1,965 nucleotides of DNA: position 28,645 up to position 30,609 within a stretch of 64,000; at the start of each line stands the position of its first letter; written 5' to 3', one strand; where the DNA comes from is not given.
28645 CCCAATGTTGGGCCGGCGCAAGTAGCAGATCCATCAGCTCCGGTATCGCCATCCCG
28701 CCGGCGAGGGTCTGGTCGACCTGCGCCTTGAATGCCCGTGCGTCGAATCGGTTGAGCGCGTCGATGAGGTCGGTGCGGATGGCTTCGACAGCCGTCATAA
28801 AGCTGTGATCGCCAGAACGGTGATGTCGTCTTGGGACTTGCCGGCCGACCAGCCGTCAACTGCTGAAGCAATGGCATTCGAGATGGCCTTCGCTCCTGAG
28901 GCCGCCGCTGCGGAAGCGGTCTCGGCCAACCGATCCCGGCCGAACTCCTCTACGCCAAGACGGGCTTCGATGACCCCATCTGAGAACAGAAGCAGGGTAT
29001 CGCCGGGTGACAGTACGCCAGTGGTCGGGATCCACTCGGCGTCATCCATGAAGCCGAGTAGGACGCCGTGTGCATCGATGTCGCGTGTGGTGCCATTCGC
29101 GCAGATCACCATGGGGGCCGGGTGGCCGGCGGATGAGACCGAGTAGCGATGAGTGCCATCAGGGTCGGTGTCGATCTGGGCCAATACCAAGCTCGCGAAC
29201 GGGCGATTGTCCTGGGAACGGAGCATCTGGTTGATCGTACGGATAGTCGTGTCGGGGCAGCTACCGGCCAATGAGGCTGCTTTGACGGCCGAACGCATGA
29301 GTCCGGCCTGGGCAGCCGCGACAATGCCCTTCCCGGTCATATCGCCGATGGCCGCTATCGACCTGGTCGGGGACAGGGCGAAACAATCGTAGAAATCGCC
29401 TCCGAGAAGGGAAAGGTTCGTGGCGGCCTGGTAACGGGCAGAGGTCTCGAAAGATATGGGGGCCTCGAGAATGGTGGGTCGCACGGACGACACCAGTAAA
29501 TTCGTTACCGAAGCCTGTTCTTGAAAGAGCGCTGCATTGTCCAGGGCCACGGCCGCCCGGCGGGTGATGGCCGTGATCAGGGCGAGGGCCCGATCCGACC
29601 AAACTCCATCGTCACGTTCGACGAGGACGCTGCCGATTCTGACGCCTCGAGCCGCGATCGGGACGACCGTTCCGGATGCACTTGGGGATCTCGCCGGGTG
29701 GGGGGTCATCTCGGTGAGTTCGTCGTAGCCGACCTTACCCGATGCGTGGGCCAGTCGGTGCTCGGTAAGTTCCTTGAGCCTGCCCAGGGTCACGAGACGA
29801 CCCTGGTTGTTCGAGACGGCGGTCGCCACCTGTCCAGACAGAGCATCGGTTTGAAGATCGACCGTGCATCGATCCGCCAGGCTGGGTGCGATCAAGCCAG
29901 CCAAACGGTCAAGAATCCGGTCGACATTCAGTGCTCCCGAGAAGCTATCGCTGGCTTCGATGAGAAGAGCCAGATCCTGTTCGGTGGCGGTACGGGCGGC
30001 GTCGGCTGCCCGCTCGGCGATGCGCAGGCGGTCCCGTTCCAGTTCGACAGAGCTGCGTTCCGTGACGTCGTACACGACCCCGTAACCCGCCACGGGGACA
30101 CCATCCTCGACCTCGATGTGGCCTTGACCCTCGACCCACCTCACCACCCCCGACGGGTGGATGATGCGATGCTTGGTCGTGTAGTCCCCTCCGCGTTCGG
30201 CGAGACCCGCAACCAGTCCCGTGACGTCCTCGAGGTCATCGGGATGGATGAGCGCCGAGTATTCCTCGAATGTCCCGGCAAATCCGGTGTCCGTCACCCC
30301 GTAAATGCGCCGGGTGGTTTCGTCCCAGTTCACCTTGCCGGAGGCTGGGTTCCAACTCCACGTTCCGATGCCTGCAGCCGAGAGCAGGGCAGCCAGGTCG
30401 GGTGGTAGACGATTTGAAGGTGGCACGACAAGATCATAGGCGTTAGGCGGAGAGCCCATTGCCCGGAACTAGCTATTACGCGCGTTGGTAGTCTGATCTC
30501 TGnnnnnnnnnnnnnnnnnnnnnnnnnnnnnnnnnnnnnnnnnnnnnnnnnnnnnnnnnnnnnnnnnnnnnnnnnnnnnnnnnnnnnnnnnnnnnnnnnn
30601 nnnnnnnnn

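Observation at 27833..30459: Stand-alone B12-binding module translationally coupled to a PAS-GAF-PP2C phosphatase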

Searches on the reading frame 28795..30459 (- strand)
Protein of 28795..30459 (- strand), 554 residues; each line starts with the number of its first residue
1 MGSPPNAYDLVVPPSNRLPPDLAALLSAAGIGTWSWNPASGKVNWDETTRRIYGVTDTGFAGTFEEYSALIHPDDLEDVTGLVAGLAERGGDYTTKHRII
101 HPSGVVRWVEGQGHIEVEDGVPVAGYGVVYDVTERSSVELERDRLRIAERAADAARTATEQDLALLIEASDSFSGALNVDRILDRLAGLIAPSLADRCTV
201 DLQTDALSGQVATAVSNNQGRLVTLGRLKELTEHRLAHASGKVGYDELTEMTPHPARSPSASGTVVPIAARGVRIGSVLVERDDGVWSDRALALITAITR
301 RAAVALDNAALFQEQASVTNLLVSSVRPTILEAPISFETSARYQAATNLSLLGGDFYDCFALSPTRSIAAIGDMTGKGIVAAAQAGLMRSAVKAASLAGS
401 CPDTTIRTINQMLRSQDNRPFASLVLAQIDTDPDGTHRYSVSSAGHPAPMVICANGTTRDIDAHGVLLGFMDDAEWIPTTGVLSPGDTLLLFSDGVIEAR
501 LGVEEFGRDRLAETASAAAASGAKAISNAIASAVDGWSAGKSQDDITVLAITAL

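Call 4: search_protein_families(library=pfam, proteins=[window:28798-30459:-], max_evalue=0.01)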
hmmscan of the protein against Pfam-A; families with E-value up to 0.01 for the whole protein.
window:28798-30459:- (554 aa): 3 families
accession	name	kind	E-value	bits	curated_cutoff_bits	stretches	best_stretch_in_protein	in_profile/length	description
PF07228.17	SpoIIE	-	4.7e-39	134.8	25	1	365-552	3-190/192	Stage II sporulation protein E (SpoIIE)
PF08447.18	PAS_3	-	1.5e-15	57.6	25.6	1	43-128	2-88/89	PAS fold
PF01590.32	GAF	-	0.0039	18.2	22.4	0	235-306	63-133/133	GAF domain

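Call 36: search_solved_structures(query=window:28798-30459:-, max_evalue=0.001, show_alignments=1)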
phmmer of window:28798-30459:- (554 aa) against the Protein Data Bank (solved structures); distinct sequences matched with E-value up to 0.001: 12.
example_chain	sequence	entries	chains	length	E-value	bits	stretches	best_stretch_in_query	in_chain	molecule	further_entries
3ke6_A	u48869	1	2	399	7.5e-14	54.6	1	337-535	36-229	Protein Rv1364c/MT1410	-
3mr0_A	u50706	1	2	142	3.2e-10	42.6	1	26-148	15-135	Sensory box histidine kinase/response regulator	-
3nja_A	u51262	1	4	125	8.8e-10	41.2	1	26-135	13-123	Probable GGDEF family protein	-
8js5_A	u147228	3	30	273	8.5e-09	37.9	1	19-139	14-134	Sensor protein FixL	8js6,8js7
3t91_A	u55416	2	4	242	2.2e-06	30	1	343-551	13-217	Stage II sporulation protein E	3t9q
5ucg_A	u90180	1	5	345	4.3e-06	29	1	343-551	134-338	Stage II sporulation protein E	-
3es2_A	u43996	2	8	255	7.6e-06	28.2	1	351-522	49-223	Probable two-component response regulator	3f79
5mqh_A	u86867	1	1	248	1.4e-05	27.3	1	343-551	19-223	Serine phosphatase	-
6ph4_A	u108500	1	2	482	1.4e-05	27.3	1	21-143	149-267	Blue-light-activated histidine kinase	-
3eq2_A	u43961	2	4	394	2.1e-05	26.8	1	351-521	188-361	Probable two-component response regulator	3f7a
6ph3_A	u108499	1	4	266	6.9e-05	25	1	21-136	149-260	Blue-light-activated histidine kinase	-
6pps_A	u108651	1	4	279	7.6e-05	24.9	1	21-136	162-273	Blue-light-activated histidine kinase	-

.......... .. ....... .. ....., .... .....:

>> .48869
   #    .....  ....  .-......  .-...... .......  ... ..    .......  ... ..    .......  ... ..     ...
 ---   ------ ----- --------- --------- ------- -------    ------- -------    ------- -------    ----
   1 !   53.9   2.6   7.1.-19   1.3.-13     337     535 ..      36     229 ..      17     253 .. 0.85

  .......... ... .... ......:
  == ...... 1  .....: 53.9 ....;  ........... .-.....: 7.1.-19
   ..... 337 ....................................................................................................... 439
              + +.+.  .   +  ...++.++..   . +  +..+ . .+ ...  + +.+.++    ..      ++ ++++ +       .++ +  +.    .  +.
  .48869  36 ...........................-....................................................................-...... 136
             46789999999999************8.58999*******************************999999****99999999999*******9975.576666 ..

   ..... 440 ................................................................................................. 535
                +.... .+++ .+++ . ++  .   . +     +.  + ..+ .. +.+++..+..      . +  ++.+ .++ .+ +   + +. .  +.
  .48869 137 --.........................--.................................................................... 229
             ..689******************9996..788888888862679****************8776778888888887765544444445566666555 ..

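Call 39: find_encoding_contigs(protein=window:28795-30459:-, flank=10000, max_places=2)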
Protein window:28795-30459:- (554 aa): no gene with exactly this product is on record in the collection.

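Call 78: search_protein_families(library=ncbifam, proteins=[window:28798-30459:-], max_evalue=0.001)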
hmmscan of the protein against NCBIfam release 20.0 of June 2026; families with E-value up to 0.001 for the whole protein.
window:28798-30459:- (554 aa): 7 families
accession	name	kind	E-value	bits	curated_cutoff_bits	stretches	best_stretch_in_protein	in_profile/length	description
NF052573.1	HisKinEspAMyxo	equivalog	5.3e-15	54.5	1400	1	23-145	133-256/755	serine histidine kinase EspA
NF041777.1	sens_FixL_Rhizob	equivalog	4e-11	42.2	850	1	28-140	4-116/485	sensor protein FixL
NF053781.1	cdiGMPphdstlr2612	equivalog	1.7e-10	39.2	1600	1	50-146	490-583/1268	Tlr1612 family c-di-GMP phosphodiesterase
NF007298.0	PRK09776.1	equivalog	1.1e-09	36.8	1135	1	27-147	436-559/1111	diguanylate cyclase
TIGR02865.1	spore_II_E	equivalog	1e-08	33.8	490.8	1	349-549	563-759/764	stage II sporulation protein E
TIGR00229.1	sensory_box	domain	0.00026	21.1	22.9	1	49-139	34-123/126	PAS domain S-box protein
NF045505.1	RR_RssB_Pseudo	equivalog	0.00036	19.7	700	0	351-549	188-387/394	two-component system response regulator RssB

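Call 81: search_protein_families(library=pfam, alignment_id=A3, max_evalue=0.01)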
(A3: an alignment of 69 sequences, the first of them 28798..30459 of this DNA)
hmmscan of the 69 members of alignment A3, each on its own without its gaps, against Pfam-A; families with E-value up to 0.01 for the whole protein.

A. member 1, window:28798-30459:- (554 aa): 3 families
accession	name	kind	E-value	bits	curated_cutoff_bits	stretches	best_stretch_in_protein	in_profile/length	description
PF07228.17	SpoIIE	-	4.7e-39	134.8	25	1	365-552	3-190/192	Stage II sporulation protein E (SpoIIE)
PF08447.18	PAS_3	-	1.5e-15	57.6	25.6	1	43-128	2-88/89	PAS fold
PF01590.32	GAF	-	0.0039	18.2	22.4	0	235-306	63-133/133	GAF domain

B. families by the number of members that match (of 69 scanned): 9 families
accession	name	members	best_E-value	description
PF07228.17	SpoIIE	69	9e-46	Stage II sporulation protein E (SpoIIE)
PF01590.32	GAF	43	1.8e-09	GAF domain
PF13185.12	GAF_2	40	8.9e-11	GAF domain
PF13492.12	GAF_3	33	3e-07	GAF domain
PF08447.18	PAS_3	6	2.5e-19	PAS fold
PF00989.32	PAS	4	9.3e-06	PAS fold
PF08448.16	PAS_4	3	8.4e-06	PAS fold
PF13188.13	PAS_8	2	8.9e-05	PAS domain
PF15039.11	DUF4530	1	0.0076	Domain of unknown function (DUF4530)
